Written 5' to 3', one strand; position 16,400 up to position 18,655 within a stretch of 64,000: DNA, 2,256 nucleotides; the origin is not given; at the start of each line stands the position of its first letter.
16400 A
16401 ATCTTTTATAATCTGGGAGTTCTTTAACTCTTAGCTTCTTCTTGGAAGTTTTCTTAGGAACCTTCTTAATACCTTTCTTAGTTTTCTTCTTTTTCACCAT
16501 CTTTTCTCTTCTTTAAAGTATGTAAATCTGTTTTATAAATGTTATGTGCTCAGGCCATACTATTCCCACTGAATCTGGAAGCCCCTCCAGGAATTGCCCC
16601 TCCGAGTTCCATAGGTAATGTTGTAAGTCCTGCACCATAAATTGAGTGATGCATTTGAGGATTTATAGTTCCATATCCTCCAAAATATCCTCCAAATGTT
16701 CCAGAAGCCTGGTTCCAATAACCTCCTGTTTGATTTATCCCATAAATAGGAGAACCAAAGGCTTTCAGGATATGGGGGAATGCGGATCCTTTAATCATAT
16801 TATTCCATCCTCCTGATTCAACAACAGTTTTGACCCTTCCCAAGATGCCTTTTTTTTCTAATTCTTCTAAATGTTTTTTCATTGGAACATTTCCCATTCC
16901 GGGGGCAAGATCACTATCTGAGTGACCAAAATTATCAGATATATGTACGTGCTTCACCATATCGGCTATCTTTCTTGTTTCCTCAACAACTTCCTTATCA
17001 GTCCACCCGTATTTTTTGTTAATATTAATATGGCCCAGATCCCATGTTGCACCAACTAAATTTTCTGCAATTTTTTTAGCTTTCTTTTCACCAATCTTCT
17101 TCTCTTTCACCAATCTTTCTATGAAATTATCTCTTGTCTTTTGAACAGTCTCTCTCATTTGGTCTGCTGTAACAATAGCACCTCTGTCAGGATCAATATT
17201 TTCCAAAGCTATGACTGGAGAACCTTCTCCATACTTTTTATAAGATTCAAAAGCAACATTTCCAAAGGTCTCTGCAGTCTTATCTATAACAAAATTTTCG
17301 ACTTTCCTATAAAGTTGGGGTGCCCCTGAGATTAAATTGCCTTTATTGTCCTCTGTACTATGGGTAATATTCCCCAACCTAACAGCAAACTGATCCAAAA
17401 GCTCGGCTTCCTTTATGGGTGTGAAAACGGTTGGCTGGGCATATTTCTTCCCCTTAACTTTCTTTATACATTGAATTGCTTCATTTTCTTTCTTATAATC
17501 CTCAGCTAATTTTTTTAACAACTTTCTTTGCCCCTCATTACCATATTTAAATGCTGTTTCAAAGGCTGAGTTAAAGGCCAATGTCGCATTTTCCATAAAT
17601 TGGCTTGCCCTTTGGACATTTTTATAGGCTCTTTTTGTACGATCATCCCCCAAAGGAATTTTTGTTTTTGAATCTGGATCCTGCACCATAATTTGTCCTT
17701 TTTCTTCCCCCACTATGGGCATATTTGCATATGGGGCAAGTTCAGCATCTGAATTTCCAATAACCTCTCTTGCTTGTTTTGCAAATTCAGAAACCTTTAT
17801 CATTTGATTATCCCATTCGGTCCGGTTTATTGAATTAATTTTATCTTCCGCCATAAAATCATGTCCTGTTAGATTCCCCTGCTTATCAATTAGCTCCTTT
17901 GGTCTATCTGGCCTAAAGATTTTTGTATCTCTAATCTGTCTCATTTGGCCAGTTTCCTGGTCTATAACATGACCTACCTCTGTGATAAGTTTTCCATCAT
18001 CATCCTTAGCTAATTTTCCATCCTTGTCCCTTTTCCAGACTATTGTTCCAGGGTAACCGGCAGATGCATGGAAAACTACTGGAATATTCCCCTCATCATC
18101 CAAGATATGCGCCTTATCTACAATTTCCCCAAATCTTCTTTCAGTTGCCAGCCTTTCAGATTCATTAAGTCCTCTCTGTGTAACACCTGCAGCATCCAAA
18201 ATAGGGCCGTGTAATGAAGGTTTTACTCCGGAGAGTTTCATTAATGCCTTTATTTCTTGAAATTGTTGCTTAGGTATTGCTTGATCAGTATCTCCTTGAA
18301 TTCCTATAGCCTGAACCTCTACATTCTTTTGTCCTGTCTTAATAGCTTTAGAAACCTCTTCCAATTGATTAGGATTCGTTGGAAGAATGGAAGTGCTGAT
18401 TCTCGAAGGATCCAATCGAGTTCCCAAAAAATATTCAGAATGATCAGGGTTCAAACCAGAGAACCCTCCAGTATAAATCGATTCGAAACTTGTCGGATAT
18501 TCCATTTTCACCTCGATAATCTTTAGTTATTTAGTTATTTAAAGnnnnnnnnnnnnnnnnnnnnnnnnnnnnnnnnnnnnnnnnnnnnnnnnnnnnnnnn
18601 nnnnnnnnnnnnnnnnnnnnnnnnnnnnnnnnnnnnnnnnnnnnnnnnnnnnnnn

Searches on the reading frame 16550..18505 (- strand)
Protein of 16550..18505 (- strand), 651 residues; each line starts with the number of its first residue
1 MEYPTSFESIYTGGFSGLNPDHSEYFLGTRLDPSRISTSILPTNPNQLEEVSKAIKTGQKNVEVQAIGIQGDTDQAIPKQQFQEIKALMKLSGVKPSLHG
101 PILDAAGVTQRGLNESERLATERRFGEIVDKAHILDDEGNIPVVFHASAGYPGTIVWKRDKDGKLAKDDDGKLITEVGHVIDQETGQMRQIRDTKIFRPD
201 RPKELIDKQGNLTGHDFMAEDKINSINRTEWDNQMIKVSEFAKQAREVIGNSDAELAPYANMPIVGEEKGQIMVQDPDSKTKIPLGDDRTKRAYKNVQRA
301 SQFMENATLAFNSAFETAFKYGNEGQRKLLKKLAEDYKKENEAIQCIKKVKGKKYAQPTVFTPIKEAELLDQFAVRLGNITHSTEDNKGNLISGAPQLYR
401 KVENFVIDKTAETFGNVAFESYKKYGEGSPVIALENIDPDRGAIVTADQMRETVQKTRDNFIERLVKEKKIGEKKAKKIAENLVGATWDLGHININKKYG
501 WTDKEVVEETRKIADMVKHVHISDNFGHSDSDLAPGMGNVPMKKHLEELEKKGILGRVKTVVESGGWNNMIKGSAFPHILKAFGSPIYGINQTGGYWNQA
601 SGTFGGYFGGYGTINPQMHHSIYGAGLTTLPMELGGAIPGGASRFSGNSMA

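Call 33: search_protein_families(library=pfam, proteins=[window:16550-18505:-], max_evalue=0.001)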
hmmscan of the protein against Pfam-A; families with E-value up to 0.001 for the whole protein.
window:16550-18505:- (651 aa): 1 family
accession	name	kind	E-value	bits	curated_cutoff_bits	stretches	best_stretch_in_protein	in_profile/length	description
PF01261.30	AP_endonuc_2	-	1.1e-10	42.1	31.1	1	478-556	147-223/249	Xylose isomerase-like TIM barrel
